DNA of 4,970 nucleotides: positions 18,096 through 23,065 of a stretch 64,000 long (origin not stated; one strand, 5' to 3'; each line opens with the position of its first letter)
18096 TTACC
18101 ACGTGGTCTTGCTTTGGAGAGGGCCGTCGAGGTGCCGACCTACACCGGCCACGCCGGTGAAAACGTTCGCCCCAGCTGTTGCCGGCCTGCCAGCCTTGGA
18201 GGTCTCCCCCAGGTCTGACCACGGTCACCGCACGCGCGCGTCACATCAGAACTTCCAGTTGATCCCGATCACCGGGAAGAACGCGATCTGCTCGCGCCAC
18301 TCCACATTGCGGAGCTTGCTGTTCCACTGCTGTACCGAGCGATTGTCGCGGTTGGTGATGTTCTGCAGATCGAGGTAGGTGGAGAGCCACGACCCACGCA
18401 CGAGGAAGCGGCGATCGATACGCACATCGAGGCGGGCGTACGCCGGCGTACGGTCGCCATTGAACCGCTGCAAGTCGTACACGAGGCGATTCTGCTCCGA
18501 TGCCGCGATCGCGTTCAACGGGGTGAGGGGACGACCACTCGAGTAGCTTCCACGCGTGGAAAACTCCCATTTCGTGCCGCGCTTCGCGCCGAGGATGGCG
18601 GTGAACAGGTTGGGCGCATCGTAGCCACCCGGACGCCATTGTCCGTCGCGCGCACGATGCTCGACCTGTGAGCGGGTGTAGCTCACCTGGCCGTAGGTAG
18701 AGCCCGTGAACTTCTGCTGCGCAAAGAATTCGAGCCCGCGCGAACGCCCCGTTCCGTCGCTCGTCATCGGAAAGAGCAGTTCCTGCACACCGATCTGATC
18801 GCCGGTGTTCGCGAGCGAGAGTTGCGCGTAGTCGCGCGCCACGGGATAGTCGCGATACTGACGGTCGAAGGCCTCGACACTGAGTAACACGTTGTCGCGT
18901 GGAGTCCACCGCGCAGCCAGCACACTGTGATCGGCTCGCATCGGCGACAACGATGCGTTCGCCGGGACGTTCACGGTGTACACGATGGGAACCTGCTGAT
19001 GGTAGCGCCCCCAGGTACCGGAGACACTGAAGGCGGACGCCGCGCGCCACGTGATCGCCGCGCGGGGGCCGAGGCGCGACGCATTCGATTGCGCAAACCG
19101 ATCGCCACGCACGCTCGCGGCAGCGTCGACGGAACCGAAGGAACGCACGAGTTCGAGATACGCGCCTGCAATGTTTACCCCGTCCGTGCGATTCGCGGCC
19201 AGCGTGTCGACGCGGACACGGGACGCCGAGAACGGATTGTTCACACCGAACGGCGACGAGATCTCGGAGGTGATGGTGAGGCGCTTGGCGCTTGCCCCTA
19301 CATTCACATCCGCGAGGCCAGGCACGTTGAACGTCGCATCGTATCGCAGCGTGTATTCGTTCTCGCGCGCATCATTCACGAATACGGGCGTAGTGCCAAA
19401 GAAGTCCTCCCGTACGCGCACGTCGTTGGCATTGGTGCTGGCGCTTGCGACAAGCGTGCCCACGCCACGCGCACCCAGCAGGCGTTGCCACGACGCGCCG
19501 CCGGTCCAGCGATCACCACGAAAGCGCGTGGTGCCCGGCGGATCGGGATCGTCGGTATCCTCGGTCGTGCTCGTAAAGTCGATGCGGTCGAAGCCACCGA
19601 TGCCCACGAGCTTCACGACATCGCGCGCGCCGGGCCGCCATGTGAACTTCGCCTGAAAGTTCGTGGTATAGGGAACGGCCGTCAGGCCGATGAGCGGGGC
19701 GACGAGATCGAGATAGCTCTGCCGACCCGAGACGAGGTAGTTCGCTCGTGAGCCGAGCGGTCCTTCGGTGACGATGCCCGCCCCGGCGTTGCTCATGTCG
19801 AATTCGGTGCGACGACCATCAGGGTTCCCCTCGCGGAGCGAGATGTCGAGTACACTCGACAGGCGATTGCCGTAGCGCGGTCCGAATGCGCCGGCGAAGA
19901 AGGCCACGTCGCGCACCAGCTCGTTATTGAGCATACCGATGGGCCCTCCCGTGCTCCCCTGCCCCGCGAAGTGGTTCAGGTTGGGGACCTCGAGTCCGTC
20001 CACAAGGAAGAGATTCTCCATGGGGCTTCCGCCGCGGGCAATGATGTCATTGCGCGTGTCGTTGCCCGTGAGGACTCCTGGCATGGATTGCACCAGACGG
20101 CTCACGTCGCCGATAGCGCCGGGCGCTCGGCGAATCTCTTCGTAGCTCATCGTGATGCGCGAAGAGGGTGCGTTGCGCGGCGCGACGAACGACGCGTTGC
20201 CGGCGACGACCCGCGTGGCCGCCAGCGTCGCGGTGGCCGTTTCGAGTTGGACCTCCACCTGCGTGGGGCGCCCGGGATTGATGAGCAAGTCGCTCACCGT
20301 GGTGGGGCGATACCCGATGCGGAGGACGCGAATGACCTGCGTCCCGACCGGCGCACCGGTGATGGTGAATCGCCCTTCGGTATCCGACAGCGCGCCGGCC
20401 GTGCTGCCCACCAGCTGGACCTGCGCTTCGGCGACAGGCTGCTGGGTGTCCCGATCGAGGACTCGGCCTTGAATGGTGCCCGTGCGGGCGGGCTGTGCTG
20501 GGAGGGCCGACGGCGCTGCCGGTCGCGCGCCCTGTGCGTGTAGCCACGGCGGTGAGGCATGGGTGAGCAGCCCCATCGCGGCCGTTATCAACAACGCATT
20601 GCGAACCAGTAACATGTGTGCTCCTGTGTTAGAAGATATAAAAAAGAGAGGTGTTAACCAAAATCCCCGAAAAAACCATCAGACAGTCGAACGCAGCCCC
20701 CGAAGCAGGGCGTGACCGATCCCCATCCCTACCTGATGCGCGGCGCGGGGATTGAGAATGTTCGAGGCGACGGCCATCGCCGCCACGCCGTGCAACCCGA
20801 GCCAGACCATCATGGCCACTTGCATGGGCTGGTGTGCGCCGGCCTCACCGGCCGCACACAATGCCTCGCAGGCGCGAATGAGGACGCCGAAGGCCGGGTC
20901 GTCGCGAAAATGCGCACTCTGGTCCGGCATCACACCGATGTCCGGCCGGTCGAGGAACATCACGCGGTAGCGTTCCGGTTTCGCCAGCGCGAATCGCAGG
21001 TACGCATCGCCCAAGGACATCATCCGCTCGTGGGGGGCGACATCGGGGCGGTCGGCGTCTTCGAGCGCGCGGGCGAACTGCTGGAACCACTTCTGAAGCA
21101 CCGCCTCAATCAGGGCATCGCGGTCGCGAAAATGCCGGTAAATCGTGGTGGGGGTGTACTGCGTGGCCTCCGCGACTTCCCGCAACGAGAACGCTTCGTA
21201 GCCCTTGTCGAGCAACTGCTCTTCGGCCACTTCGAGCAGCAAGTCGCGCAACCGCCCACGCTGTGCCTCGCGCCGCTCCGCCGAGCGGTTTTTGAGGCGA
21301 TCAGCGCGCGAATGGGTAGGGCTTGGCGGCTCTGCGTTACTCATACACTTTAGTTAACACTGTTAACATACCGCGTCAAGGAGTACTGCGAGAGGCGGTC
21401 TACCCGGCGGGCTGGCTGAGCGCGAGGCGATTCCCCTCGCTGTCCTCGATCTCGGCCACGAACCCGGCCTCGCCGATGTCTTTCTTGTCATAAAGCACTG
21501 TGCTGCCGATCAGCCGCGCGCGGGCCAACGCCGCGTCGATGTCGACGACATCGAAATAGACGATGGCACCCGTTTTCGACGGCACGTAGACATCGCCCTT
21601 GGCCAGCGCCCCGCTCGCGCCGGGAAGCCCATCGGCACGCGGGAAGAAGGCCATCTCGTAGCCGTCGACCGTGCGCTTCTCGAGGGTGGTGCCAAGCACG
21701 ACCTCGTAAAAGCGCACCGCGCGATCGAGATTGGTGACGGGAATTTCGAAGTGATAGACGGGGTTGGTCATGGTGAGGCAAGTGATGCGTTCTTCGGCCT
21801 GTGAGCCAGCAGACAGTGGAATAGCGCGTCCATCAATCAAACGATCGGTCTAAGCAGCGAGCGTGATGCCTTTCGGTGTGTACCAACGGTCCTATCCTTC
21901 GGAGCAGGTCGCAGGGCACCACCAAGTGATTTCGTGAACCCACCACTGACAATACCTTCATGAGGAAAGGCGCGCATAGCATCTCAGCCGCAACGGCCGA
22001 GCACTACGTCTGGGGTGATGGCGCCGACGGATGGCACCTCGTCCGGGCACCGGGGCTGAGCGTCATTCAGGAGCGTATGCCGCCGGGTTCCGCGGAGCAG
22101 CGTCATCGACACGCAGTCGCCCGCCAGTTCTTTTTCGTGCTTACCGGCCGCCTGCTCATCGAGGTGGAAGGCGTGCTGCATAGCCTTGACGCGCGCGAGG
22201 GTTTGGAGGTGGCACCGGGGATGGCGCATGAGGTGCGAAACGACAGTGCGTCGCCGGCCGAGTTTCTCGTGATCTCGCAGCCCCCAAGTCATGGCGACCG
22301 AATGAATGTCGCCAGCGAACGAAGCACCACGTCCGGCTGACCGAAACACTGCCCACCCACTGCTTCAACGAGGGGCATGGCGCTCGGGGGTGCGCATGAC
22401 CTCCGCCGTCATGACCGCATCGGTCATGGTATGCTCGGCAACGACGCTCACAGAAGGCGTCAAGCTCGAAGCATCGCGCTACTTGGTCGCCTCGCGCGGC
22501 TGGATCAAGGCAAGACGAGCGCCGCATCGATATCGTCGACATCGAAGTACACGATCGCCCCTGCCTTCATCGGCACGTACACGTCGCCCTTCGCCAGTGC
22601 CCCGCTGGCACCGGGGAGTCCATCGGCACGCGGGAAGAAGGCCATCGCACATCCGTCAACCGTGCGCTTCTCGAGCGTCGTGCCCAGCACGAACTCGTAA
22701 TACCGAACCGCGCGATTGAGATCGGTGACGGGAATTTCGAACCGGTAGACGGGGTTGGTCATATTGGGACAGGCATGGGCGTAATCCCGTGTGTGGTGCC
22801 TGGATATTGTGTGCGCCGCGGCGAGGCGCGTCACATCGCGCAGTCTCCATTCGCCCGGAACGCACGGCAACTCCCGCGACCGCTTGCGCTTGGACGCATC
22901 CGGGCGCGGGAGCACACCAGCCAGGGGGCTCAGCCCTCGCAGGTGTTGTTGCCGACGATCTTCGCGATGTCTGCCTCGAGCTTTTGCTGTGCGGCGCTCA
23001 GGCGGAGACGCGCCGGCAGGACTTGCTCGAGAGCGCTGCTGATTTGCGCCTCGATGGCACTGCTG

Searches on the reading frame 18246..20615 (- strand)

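Call 26: search_protein_families(library=pfam, proteins=[window:18246-20615:-], max_evalue=0.001)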
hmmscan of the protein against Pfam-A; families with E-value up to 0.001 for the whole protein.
window:18246-20615:- (789 aa): 3 families
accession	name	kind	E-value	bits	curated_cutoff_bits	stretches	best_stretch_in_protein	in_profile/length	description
PF13620.12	CarboxypepD_reg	-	2.4e-16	60.3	32.3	1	47-125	1-82/82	Carboxypeptidase regulatory-like domain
PF13715.12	CarbopepD_reg_2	-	2.5e-12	47.1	32.2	1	48-132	1-84/88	CarboxypepD_reg-like domain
PF07715.20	Plug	-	3.2e-08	34.5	23.9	1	147-251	3-102/107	TonB-dependent Receptor Plug Domain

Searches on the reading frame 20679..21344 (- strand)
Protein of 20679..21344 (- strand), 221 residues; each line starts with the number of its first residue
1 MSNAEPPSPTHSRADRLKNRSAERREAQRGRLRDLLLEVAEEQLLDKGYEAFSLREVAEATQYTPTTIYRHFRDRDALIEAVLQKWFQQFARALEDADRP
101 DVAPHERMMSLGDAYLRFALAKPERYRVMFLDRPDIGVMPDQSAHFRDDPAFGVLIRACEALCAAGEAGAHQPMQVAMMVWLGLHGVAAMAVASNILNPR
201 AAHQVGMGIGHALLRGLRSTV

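Call 26: search_protein_families(library=pfam, proteins=[window:20679-21344:-], max_evalue=0.001)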
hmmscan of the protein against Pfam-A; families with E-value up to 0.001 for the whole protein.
window:20679-21344:- (221 aa): 2 families
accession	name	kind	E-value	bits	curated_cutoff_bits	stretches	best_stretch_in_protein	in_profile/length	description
PF13305.11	TetR_C_33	-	2.5e-14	54.2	26.8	1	110-196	3-86/103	Tetracyclin repressor-like, C-terminal domain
PF00440.29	TetR_N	-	2.5e-13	50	24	1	36-82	1-47/47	Bacterial regulatory proteins, tetR family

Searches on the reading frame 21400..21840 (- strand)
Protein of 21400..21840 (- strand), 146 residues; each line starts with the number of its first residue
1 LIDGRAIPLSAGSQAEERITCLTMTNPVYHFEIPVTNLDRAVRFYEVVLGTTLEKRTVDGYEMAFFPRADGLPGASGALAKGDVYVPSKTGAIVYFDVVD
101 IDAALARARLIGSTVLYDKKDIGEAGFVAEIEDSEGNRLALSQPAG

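Call 26: search_protein_families(library=pfam, proteins=[window:21400-21840:-], max_evalue=0.001)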
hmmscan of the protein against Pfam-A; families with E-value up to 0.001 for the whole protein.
window:21400-21840:- (146 aa): 3 families
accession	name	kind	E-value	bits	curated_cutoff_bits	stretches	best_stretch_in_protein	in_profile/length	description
PF00903.31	Glyoxalase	-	5.8e-09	36.8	20.6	1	30-140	4-120/121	Glyoxalase/Bleomycin resistance protein/Dioxygenase superfamily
PF18029.7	Glyoxalase_6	-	0.00017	22.6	23.6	1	35-140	6-104/106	Glyoxalase-like domain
PF22677.2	Ble-like_N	-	0.00035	20.7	24.5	1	30-55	4-29/41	Bleomycin resistance protein-like N-terminal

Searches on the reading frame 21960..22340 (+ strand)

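Call 26: search_protein_families(library=pfam, proteins=[window:21960-22340:+], max_evalue=0.001)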
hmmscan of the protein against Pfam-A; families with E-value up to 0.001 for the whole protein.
window:21960-22340:+ (126 aa): 1 family
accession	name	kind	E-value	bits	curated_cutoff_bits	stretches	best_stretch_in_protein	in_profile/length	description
PF07883.17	Cupin_2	-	2.9e-15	56.1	27.2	1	38-105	3-69/70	Cupin domain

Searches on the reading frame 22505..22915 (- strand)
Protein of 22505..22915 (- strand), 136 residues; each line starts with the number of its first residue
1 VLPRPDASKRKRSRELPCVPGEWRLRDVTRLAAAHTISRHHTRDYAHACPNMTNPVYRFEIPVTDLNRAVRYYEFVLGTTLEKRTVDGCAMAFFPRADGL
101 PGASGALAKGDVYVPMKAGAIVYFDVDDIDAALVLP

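Call 26: search_protein_families(library=pfam, proteins=[window:22505-22915:-], max_evalue=0.001)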
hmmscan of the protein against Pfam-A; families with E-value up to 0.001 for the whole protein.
window:22505-22915:- (136 aa): 1 family
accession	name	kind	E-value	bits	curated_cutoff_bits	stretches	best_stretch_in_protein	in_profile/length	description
PF00903.31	Glyoxalase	-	0.00012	22.9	20.6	1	59-132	5-84/121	Glyoxalase/Bleomycin resistance protein/Dioxygenase superfamily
